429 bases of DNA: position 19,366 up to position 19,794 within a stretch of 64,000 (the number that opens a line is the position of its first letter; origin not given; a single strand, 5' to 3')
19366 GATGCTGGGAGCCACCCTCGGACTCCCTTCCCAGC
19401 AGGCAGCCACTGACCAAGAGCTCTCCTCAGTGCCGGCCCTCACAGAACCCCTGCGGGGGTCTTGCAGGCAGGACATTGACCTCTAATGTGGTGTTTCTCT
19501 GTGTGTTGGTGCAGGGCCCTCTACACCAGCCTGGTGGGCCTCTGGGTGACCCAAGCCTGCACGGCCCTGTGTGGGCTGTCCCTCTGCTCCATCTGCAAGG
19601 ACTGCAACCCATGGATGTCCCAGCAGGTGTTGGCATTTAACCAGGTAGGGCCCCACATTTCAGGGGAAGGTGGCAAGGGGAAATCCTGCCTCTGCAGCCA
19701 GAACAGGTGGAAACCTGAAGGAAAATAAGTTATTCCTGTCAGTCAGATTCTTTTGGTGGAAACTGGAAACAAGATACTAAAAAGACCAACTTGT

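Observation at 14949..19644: SLC5A8-like transporter exons split between strands inside the palindrome spacer, with a frameshift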

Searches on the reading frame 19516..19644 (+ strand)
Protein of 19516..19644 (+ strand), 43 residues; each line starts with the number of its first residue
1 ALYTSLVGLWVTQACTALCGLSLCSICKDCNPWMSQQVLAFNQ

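Call 28: search_solved_structures(query=window:19516-19644:+, max_evalue=10, show_alignments=3)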
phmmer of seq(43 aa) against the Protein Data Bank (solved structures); distinct sequences matched with E-value up to 10: 5.
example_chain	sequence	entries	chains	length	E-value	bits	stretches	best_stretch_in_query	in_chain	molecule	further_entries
7sl9_A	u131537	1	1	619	1.6e-07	34.1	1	2-40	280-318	Sodium-coupled monocarboxylate transporter 1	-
7qoh_g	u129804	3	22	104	0.58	13.8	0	8-42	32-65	Portal vertex capsid protein gp57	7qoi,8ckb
9zfl_A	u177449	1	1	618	1.1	13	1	2-40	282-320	Sodium/iodide cotransporter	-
7uuy_A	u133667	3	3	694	1.3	12.8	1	2-40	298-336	Sodium/iodide cotransporter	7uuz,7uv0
9v2u_A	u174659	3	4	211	7.1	10.5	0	8-32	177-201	Isoform A2 of Claudin-18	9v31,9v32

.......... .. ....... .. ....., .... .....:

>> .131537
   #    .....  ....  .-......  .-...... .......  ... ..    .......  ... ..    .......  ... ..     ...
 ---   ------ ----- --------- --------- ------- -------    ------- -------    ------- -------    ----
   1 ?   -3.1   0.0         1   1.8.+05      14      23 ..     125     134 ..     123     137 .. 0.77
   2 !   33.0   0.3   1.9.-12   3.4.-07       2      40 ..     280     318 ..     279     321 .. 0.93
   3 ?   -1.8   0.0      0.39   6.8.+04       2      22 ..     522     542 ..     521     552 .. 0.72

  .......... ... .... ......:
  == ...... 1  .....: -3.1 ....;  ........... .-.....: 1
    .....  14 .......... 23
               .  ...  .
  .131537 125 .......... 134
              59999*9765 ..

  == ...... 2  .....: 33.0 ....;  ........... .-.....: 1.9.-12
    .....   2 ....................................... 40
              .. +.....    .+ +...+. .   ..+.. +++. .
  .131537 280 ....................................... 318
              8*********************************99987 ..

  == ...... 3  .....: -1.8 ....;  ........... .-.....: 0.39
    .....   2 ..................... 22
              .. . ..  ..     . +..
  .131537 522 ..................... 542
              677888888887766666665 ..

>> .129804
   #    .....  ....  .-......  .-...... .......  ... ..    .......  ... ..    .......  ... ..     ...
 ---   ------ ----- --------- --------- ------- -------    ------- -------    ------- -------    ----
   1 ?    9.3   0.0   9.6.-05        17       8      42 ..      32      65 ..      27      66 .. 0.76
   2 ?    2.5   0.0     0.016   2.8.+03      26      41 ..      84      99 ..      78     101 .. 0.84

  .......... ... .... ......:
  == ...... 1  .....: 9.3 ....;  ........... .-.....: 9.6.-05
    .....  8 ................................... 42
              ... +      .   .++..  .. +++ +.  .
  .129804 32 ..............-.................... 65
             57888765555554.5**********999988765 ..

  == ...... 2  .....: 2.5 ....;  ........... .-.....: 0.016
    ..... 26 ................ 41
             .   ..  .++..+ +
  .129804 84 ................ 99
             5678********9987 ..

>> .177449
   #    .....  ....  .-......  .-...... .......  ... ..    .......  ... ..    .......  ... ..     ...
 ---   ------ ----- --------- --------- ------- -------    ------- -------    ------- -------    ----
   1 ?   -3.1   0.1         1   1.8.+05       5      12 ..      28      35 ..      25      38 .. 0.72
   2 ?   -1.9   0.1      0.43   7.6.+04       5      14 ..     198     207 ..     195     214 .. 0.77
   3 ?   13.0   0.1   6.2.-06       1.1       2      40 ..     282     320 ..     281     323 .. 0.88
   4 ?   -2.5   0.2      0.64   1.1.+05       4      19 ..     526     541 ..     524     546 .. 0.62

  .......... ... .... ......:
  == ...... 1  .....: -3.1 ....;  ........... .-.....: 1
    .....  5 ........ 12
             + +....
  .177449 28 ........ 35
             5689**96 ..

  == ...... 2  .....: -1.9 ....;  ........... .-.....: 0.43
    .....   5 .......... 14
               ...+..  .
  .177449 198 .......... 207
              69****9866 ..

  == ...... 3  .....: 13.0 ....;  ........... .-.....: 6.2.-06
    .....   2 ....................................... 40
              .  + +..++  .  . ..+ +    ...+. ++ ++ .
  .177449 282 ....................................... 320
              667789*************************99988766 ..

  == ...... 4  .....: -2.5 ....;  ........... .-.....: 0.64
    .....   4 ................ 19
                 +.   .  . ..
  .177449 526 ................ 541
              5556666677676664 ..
